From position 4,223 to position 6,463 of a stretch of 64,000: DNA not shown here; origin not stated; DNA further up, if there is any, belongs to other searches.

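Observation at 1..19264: Candidate dedicated lipid-linked glycosylation system for giant T9SS surface proteins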

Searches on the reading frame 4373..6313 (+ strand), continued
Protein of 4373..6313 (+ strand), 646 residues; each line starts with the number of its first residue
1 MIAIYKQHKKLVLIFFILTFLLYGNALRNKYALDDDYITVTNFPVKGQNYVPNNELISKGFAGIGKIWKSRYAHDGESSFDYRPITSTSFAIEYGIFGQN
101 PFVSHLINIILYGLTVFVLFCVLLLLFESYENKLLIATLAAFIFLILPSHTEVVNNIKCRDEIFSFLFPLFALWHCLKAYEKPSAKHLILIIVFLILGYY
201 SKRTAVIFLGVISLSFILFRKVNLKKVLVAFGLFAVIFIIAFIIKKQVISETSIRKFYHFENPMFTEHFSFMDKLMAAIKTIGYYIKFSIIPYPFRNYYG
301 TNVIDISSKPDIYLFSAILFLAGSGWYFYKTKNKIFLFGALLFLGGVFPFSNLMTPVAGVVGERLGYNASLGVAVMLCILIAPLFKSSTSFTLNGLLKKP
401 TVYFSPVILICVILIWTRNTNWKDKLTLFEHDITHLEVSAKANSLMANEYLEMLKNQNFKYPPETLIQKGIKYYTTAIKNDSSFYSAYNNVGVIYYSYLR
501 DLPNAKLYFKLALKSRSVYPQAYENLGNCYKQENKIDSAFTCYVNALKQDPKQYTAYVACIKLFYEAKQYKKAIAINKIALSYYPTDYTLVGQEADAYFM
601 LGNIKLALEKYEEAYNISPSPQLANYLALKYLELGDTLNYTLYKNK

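Call 37: search_protein_families(library=ncbifam, proteins=[L002:5336-6259:-, L002:4713-5339:-, L002:2514-3263:-, L002:3265-4014:-, L002:4049-4720:+, L002:417-1436:-, L002:1557-2513:+], max_evalue=0.001)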
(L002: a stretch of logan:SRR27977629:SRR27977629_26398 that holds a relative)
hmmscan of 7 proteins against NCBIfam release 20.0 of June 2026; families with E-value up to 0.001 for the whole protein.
L002:5336-6259:- (307 aa): 20 families
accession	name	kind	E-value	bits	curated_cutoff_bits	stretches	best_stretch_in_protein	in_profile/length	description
NF007986.1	PRK10714.1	equivalog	5.2e-35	121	529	1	4-305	4-310/316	undecaprenyl-phosphate 4-deoxy-4-formamido-L-arabinose transferase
NF047588.1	GlcsyltransPgfSStrep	equivalog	7.4e-32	110.8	500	1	8-305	3-304/308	glycosyltransferase PgfS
NF047683.1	TeichurnBiosyTuaG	equivalog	2.8e-12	46.8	400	1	1-102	1-99/252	teichuronic acid biosynthesis protein TuaG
TIGR03937.1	PgaC_IcaA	equivalog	3.2e-12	46.1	422.3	1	3-103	42-139/407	poly-beta-1,6-N-acetyl-D-glucosamine synthase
NF041875.1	EPS_EpsD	equivalog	1.9e-11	44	370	1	8-105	1-95/325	exopolysaccharide biosynthesis glycosyltransferase EpsD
NF007482.0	PRK10073.1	equivalog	1.2e-10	41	423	1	1-107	1-103/334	glycosyltransferase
TIGR03111.1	glyc2_xrt_Gpos1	hypoth_equivalog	1.4e-10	40.5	363.95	1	6-149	49-191/439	TIGR03111 family XrtG-associated glycosyltransferase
NF010496.0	PRK13915.1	equivalog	1.4e-08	34.1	262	1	3-108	28-135/307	glucosyl-3-phosphoglycerate synthase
NF038302.1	EPS_HpsE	equivalog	4.7e-08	32.4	300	1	7-112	2-109/307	hormogonium polysaccharide biosynthesis glycosyltransferase HpsE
NF058614.1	PPMAGASynPpgS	equivalog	8.4e-08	31.9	370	1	9-123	3-110/226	polyprenyl-phospho-N-acetylgalactosaminyl synthase PpgS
TIGR04242.1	nodulat_NodC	equivalog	1.6e-07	30.7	550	1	6-112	48-154/395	chitooligosaccharide synthase NodC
TIGR03965.1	mycofact_glyco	equivalog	2.6e-07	29.9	280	1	3-107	71-172/467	mycofactocin biosynthesis glycosyltransferase MftF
NF050050.1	ProtGlycPglI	equivalog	3.8e-07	29.8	500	1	7-111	3-105/306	GalNAc(5)-diNAcBac-PP-undecaprenol beta-1,3-glucosyltransferase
TIGR04283.1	glyco_like_mftF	equivalog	2.6e-06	27.2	182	1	8-59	1-49/221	TIGR04283 family arsenosugar biosynthesis glycosyltransferase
NF038299.1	EPS_HpsN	equivalog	1.2e-05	24.5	425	1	7-105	2-97/317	hormogonium polysaccharide biosynthesis glycosyltransferase HpsN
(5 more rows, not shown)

L002:4713-5339:- (208 aa): 2 families
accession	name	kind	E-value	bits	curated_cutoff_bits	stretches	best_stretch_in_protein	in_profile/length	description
TIGR03585.1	PseH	equivalog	1e-12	48.4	93.1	1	11-147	4-138/156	UDP-4-amino-4,6-dideoxy-N-acetyl-beta-L-altrosamine N-acetyltransferase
NF011709.0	PRK15130.1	equivalog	4.4e-05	23.4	218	1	50-148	50-146/186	spermidine N1-acetyltransferase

L002:2514-3263:- (249 aa): 2 families
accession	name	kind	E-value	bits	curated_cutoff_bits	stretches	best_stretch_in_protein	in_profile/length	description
NF052565.1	OrnLipAcylHsRhiz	equivalog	2.5e-34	118.6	450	1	31-190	50-214/259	ornithine lipid ester-linked acyl 2-hydroxylase OlsC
NF033391.2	lipid_A_LpxO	equivalog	5.6e-20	71.6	500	1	69-190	102-222/297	lipid A hydroxylase LpxO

L002:3265-4014:- (249 aa): 2 families
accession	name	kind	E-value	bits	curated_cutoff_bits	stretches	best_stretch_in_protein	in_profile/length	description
NF052565.1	OrnLipAcylHsRhiz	equivalog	1.4e-31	109.7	450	1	18-186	41-214/259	ornithine lipid ester-linked acyl 2-hydroxylase OlsC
NF033391.2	lipid_A_LpxO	equivalog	7e-17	61.4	500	1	66-186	103-222/297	lipid A hydroxylase LpxO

L002:4049-4720:+ (223 aa): 2 families
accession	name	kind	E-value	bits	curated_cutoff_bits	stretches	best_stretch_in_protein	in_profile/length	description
NF052565.1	OrnLipAcylHsRhiz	equivalog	2.1e-34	118.9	450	1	12-177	45-214/259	ornithine lipid ester-linked acyl 2-hydroxylase OlsC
NF033391.2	lipid_A_LpxO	equivalog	6.4e-29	100.9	500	1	9-181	52-227/297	lipid A hydroxylase LpxO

L002:417-1436:- (339 aa): 1 family
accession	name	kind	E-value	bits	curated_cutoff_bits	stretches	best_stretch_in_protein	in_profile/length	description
NF052394.1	NodProtNoeE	equivalog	8.1e-09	34.6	500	1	2-37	6-41/387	nodulation protein NoeE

L002:1557-2513:+ (318 aa): 1 family
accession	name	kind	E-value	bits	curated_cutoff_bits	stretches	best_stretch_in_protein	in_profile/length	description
NF052394.1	NodProtNoeE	equivalog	0.00047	19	500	0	74-134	81-138/387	nodulation protein NoeE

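Call 41: predict_structure(alignment_id=A3)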
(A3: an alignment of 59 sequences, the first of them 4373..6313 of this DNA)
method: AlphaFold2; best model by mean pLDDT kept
length: 646 residues; sequences in the alignment: 59
mean_pLDDT: 88.0   pTM: 0.81
mean pLDDT of the five models: 88.0, 86.9, 85.0, 82.4, 81.3
residues with pLDDT >= 90: 353; 70-90: 261; 50-70: 32; < 50: 0
segments of 3 or more residues with pLDDT < 50: none
pLDDT, mean of each block of 10 residues (from residue 1): 87 91 89 67 60 83 90 74 91 87 92 97 94 92 93 89 96 92 90 93 89 89 73 82 83 80 85 90 90 70 81 94 96 95 92 79 87 95 78 74 86 86 80 82 88 79 91 93 90 95 97 92 96 95 95 93 95 95 92 94 93 93 92 91 90
secondary structure, 60 per line:
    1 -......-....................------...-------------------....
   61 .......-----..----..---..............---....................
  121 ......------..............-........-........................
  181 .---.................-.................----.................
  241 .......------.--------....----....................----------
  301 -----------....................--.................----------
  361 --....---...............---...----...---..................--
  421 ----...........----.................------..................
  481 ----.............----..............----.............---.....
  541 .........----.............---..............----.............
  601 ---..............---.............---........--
elements in order: H2-7 H9-28 H57-67 H84-97 H101-126 H133-146 H148-155 H157-181 H185-201 H203-219 H224-247 H263-266 H271-290 H312-331 H334-350 H363-366 H370-384 H401-418 H425-435 H440-456 H463-480 H485-497 H502-515 H520-532 H536-549 H554-566 H570-583 H588-600 H604-617 H621-633 H637-644

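Call 43: fold_search(model_id=the predicted structure, library=pdb)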
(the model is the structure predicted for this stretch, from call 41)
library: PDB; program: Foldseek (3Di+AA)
matches with E <= 10: 1462; with E <= 0.001: 269
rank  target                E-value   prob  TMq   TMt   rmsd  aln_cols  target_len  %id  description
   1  8chy                  4.2e-09  1.00  0.27  0.58   8.2       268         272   22  Crystal structure of an 8-repeat consensus TPR superhelix with Zinc. (released 2024-02-21)
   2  6eou                  9.3e-09  1.00  0.30  0.54  10.9       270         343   20  O-GlcNAc transferase TPR domain with the intellectual disability associated mutation L254F (released 2018-05-09)
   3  9qhb                  1.2e-08  1.00  0.29  0.66  11.8       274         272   22  Crystal structure of 16-repeat CTPR protein with eliminated coordination sites (released 2025-10-22)
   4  1w3b_B                1.3e-08  1.00  0.30  0.50  11.8       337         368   18  The superhelical TPR domain of O-linked GlcNAc transferase reveals structural similarities to importin alpha. (released 2004-09-09)
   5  1w3b_A                1.7e-08  1.00  0.29  0.47  11.8       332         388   18  The superhelical TPR domain of O-linked GlcNAc transferase reveals structural similarities to importin alpha. (released 2004-09-09)
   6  9qhc_B                2.5e-08  1.00  0.29  0.65   8.2       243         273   24  Crystal structure of 8-repeat CTPR protein with eliminated coordination sites (released 2025-10-22)
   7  9gaw_P                8.2e-08  1.00  0.26  0.33  23.6       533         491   17  High-resolution structure of the Anaphase-promoting complex/cyclosome (APC/C) bound to co-activator Cdh1 (released 2024-08-14)
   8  8dth_B                8.6e-08  1.00  0.28  0.26  12.1       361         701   17  Cryo-EM structure of Arabidopsis SPY alternative conformation 2 (released 2023-03-08)
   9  8dtg_B                3.1e-07  1.00  0.28  0.25   9.6       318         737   18  Cryo-EM structure of Arabidopsis SPY alternative conformation 1 (released 2023-03-08)
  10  9qhc_A                3.3e-07  1.00  0.29  0.64   8.2       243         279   25  Crystal structure of 8-repeat CTPR protein with eliminated coordination sites (released 2025-10-22)
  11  8dtg_A                4.0e-07  1.00  0.28  0.23  22.3       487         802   15  Cryo-EM structure of Arabidopsis SPY alternative conformation 1 (released 2023-03-08)
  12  8dtf_A                5.4e-07  1.00  0.28  0.23  21.5       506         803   14  Cryo-EM structure of the full length Arabidopsis SPY with complete TPRs (released 2023-03-08)
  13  7yeh_A                5.8e-07  1.00  0.30  0.19  13.4       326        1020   18  Cryo-EM structure of human OGT-OGA complex (released 2023-07-12)
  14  6q6g_J                6.3e-07  1.00  0.25  0.32  22.2       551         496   15  Cryo-EM structure of the APC/C-Cdc20-Cdk2-cyclinA2-Cks2 complex, the D1 box class (released 2019-09-11)
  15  5g05_H                7.3e-07  1.00  0.25  0.32  23.1       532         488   16  Cryo-EM structure of combined apo phosphorylated APC (released 2016-05-25)
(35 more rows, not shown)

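Call 60: search_protein_families(library=pfam, proteins=[L064:11909-13378:-, L064:13447-14937:-, L074:11945-13639:+, L074:13667-15727:-, L074:15913-17406:-, L048:17185-18252:+, L048:18773-19834:+, L048:19827-20903:+, L080:16867-17670:+, L080:17675-19009:+], max_evalue=0.001)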
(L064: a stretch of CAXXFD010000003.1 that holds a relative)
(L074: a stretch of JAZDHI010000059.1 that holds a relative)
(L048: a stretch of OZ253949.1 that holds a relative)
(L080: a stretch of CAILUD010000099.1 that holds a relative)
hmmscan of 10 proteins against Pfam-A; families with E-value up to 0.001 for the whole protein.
L064:11909-13378:- (489 aa): 2 families
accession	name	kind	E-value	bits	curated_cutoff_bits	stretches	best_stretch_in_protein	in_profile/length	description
PF04055.27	Radical_SAM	-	1.1e-13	52.1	29.5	1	163-329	2-165/166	Radical SAM superfamily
PF02310.24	B12-binding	-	1.3e-10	41.6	32.1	1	20-121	5-119/121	B12 binding domain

L064:13447-14937:- (496 aa): 2 families
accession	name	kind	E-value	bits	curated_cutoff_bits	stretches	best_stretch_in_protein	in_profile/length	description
PF04055.27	Radical_SAM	-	1e-14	55.5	29.5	1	163-328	2-164/166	Radical SAM superfamily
PF02310.24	B12-binding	-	2.9e-10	40.5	32.1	1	27-118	12-116/121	B12 binding domain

L074:11945-13639:+ (564 aa): 2 families
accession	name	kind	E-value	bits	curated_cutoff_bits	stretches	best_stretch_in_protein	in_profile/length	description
PF00501.34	AMP-binding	-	9.9e-44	150.1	29.9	1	21-410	4-384/384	AMP-binding enzyme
PF23024.1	AMP-dom_DIP2-like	-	8.9e-05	22.9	27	1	446-554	2-105/110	Disco-interacting protein 2-like, AMP domain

L074:13667-15727:- (686 aa): 4 families
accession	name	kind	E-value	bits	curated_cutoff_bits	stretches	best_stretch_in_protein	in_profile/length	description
PF14870.12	PSII_BNR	-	4.9e-48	164.4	27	6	27-107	14-97/303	Photosynthesis system II assembly factor YCF48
PF15902.12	Sortilin-Vps10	-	5.1e-16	58.9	33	1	95-188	4-111/446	Sortilin, neurotensin receptor 3,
PF18962.6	Por_Secre_tail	-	4.3e-13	49.8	27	1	612-684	1-74/75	Secretion system C-terminal sorting domain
PF02012.26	BNR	-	6.3e-06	25.9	27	0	137-147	2-12/12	BNR/Asp-box repeat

L074:15913-17406:- (497 aa): 2 families
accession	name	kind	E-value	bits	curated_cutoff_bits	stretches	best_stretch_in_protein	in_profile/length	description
PF02310.24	B12-binding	-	4.8e-09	36.5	32.1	1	36-126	14-117/121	B12 binding domain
PF04055.27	Radical_SAM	-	2.3e-08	34.8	29.5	1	169-329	1-158/166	Radical SAM superfamily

L048:17185-18252:+ (355 aa): 2 families
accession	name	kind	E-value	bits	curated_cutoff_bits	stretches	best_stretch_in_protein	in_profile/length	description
PF13621.12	Cupin_8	-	2.4e-28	100.2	27.4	1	69-296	2-248/252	Cupin-like domain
PF08007.18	JmjC_2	-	0.00045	20.2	22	0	260-296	86-122/127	JmjC domain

L048:18773-19834:+ (353 aa): 3 families
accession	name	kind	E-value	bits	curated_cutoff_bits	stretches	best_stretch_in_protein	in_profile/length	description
PF13621.12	Cupin_8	-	3.3e-29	103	27.4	1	71-293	4-246/252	Cupin-like domain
PF08007.18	JmjC_2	-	5.2e-07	29.7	22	1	199-288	49-114/127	JmjC domain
PF02373.28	JmjC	-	3.7e-05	24.6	24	1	249-289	69-110/114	JmjC domain, hydroxylase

L048:19827-20903:+ (358 aa): 3 families
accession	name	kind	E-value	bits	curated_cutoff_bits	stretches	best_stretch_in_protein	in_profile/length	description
PF13621.12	Cupin_8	-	2e-24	87.3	27.4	1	73-294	3-244/252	Cupin-like domain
PF08007.18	JmjC_2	-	6.2e-06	26.2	22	1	182-300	28-123/127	JmjC domain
PF02311.25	AraC_binding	-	0.00012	22.3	21.1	1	260-299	38-76/135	AraC-like ligand binding domain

L080:16867-17670:+ (267 aa): 8 families
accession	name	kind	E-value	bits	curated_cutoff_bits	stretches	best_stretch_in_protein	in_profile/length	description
PF08241.18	Methyltransf_11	-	2.9e-16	60.3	21.2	1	82-176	1-94/95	Methyltransferase domain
PF13847.12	Methyltransf_31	-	4.9e-15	55.9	27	1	77-197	3-129/145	Methyltransferase domain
PF13649.12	Methyltransf_25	-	5.9e-15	56.2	27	1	82-173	2-97/97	Methyltransferase domain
PF08242.18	Methyltransf_12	-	3.4e-11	44.2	30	1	82-175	1-98/98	Methyltransferase domain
PF13489.12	Methyltransf_23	-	5.7e-11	42.9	27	1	69-184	14-123/164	Methyltransferase domain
PF07021.18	MetW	-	1.8e-05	24.9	21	1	71-147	7-80/193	Methionine biosynthesis protein MetW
PF02353.26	CMAS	-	0.00041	20.2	27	1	77-192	62-179/273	Mycolic acid cyclopropane synthetase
PF13578.12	Methyltransf_24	-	0.00058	21.1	26.3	1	82-179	1-104/105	Methyltransferase domain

L080:17675-19009:+ (444 aa): 3 families
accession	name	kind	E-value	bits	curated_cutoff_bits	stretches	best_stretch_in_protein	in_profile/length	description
PF04055.27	Radical_SAM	-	6.6e-16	59.4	29.5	1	150-313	1-161/166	Radical SAM superfamily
PF02310.24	B12-binding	-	3.5e-14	53.1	32.1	1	12-106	9-116/121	B12 binding domain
PF19864.5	Radical_SAM_N2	-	0.00077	19.4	29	0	71-128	82-139/151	Radical SAM proteins, N-terminal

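Call 71: search_protein_families(library=pfam, proteins=[L005:19821-20261:+, L006:18488-18925:+, L005:9527-9901:+, L009:9532-9945:+, L076:3900-6146:+, L076:6147-8456:+, L059:2470-7725:+], max_evalue=0.001)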
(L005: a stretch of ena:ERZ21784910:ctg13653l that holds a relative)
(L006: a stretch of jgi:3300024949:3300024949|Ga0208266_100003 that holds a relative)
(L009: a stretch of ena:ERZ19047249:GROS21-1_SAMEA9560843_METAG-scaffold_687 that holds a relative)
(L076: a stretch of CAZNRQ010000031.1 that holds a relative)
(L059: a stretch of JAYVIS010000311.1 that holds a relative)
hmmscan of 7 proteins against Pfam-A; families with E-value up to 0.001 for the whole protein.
L005:19821-20261:+ (146 aa): 0 families

L006:18488-18925:+ (145 aa): 0 families

L005:9527-9901:+ (124 aa): 0 families

L009:9532-9945:+ (137 aa): 0 families

L076:3900-6146:+ (748 aa): 4 families
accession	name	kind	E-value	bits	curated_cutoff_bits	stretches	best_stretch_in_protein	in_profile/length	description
PF18911.6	PKD_4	-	1.4e-19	70.3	27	2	493-558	8-76/85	PKD domain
PF13585.12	CHU_C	-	6.1e-15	55.6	27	1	661-745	3-85/86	CHU_C Type IX secretion signal domain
PF00801.26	PKD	-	1.2e-12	48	23.5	2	506-552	17-67/80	PKD domain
PF19081.6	Ig_7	-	2.5e-08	34.5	27.3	0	191-218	5-33/84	Ig-like domain CHU_C associated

L076:6147-8456:+ (769 aa): 3 families
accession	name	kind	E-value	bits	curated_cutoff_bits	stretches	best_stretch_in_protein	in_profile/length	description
PF18911.6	PKD_4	-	5.4e-36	123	27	3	206-275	4-71/85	PKD domain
PF00801.26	PKD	-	2.2e-20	72.9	23.5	3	221-286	14-79/80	PKD domain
PF13585.12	CHU_C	-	3.2e-14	53.3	27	1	682-756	3-77/86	CHU_C Type IX secretion signal domain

L059:2470-7725:+ (1751 aa): 2 families
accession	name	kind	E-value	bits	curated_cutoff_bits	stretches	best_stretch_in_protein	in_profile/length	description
PF13585.12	CHU_C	-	9e-22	77.4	27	1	1664-1747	2-84/86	CHU_C Type IX secretion signal domain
PF18911.6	PKD_4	-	8.3e-08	32.6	27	1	1595-1646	20-72/85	PKD domain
